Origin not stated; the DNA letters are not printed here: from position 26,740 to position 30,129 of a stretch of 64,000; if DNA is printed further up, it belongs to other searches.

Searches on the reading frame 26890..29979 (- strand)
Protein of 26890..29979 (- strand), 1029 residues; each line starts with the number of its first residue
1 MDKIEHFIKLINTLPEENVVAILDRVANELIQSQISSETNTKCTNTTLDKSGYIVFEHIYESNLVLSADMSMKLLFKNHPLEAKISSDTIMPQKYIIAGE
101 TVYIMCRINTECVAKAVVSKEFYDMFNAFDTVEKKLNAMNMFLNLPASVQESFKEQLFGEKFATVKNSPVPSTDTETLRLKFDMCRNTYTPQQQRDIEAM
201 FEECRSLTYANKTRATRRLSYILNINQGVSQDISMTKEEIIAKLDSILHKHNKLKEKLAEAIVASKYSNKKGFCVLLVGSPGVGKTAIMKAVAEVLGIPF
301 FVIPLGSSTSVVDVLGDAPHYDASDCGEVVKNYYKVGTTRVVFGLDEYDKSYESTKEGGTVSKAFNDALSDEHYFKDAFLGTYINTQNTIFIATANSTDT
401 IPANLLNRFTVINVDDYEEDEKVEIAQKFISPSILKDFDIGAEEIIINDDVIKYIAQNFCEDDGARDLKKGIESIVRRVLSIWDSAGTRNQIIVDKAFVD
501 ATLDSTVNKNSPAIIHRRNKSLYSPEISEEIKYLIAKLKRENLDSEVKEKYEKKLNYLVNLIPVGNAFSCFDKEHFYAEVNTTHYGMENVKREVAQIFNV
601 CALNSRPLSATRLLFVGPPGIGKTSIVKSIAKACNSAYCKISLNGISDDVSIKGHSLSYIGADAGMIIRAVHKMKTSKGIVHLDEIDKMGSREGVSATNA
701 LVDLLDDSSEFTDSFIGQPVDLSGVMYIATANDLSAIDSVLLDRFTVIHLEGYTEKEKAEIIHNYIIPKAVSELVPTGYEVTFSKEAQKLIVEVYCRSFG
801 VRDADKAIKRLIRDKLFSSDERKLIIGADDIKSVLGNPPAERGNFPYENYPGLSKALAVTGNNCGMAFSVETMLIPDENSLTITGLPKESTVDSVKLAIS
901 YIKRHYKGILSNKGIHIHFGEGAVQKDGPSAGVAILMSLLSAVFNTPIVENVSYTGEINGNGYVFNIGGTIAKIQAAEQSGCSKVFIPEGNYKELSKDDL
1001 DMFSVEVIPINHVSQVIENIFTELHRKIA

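Call 84: search_protein_families(library=pfam, proteins=[window:26890-29979:-], max_evalue=0.00001)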
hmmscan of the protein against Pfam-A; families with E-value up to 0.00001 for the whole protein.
window:26890-29979:- (1029 aa): 14 families
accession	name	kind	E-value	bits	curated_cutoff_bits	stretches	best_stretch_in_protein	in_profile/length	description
PF00004.35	AAA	-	2.8e-36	125.3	21.2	2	613-748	1-126/131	ATPase family associated with various cellular activities (AAA)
PF05362.19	Lon_C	-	6e-35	121.1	21.1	1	826-1021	2-203/205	Lon protease (S16) C-terminal proteolytic domain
PF07728.20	AAA_5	-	1.2e-14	55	22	1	613-745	2-139/139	AAA domain (dynein-related subfamily)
PF22667.2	Lon_lid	-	1.2e-11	44.5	27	0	441-480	6-45/57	Lon protease AAA+ ATPase lid domain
PF07724.20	AAA_2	-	5.2e-10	40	27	0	612-732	5-124/166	AAA domain (Cdc48 subfamily)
PF05496.18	RuvB_N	-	9.1e-10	39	27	0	251-298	12-59/159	Holliday junction DNA helicase RuvB P-loop domain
PF00493.29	MCM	-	3.2e-08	33.4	23.3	0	584-696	26-140/224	MCM P-loop domain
PF20720.3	nSTAND3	-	6.7e-08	32.8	27.2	0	269-293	15-38/155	Novel STAND NTPase 3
PF13401.12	AAA_22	-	1.5e-07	32.2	27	0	613-724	8-128/130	AAA domain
PF13191.12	AAA_16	-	1.8e-07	32.3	32.6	0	273-296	25-48/167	AAA ATPase domain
PF20030.5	bpMoxR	-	4.2e-07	29.7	27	0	593-747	19-162/205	MoxR domain in the MoxR-vWA-beta-propeller ternary systems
PF12775.13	AAA_7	-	4.6e-07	30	25.8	0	611-642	34-66/181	P-loop containing dynein motor region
PF13541.12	ChlI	-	9e-07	29.3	27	1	870-991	1-121/121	Subunit ChlI of Mg-chelatase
PF13604.12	AAA_30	-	4.8e-06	26.9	27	0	270-318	16-65/191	AAA domain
